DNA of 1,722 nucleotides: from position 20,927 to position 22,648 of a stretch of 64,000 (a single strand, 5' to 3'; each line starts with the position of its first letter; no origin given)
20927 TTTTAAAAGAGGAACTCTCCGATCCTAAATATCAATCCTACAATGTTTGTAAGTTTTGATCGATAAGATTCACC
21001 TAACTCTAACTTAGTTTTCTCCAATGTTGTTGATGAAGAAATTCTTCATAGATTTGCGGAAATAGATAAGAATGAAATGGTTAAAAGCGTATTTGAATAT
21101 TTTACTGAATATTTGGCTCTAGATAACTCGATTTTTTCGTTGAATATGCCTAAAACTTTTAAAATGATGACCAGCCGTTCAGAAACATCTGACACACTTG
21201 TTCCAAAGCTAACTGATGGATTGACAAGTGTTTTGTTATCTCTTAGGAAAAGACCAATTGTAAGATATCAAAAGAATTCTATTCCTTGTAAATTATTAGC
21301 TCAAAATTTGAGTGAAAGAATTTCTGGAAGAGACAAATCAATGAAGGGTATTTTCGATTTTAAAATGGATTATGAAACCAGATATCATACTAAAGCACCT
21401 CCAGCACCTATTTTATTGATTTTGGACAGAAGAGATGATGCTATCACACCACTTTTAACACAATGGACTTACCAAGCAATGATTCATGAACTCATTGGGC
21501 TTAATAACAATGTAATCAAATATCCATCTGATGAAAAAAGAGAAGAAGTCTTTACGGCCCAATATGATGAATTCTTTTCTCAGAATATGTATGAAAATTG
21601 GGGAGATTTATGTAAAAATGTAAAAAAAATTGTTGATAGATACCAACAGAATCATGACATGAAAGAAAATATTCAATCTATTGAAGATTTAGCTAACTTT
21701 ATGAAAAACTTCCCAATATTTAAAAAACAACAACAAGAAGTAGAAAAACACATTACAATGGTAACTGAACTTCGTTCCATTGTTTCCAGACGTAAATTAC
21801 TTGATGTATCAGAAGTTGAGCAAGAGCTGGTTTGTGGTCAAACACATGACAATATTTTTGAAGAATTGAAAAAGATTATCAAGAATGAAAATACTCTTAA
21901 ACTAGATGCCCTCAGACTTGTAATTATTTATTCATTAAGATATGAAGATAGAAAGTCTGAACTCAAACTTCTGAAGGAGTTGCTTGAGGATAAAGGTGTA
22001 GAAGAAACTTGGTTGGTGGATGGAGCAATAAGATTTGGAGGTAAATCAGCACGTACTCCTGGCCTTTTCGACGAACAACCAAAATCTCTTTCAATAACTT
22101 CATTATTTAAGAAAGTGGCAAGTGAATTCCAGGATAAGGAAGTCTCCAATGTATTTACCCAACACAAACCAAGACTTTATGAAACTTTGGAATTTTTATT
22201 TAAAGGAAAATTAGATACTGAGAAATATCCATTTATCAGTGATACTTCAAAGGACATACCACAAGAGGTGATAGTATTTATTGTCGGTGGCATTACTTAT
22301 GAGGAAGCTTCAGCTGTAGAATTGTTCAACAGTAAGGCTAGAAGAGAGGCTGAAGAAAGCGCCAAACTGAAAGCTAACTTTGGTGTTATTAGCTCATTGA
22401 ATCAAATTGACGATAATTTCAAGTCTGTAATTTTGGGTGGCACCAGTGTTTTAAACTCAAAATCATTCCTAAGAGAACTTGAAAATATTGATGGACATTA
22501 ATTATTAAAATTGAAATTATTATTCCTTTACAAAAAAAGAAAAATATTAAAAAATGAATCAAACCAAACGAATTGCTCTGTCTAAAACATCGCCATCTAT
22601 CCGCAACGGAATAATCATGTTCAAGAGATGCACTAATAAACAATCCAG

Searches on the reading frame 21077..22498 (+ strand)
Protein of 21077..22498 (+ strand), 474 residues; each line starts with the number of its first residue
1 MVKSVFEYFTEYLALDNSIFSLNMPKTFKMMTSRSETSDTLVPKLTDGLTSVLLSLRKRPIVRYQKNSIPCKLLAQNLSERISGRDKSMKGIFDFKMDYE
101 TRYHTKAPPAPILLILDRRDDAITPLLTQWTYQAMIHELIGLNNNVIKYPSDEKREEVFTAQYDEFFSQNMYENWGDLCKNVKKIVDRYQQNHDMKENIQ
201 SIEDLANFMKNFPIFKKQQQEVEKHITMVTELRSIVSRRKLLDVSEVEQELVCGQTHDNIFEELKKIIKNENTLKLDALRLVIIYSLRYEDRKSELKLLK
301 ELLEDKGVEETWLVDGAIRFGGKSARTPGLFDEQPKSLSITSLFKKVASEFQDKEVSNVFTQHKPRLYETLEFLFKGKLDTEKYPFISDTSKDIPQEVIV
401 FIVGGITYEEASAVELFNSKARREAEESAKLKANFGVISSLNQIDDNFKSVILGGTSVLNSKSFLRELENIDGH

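Call 66: search_protein_families(library=pfam, proteins=[window:21077-22498:+], max_evalue=0.00001)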
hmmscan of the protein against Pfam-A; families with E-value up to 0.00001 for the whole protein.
window:21077-22498:+ (474 aa): 1 family
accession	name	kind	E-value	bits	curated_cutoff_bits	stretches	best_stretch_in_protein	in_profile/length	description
PF00995.28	Sec1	-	4.6e-92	310.5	30.7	1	2-467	95-575/575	Sec1 family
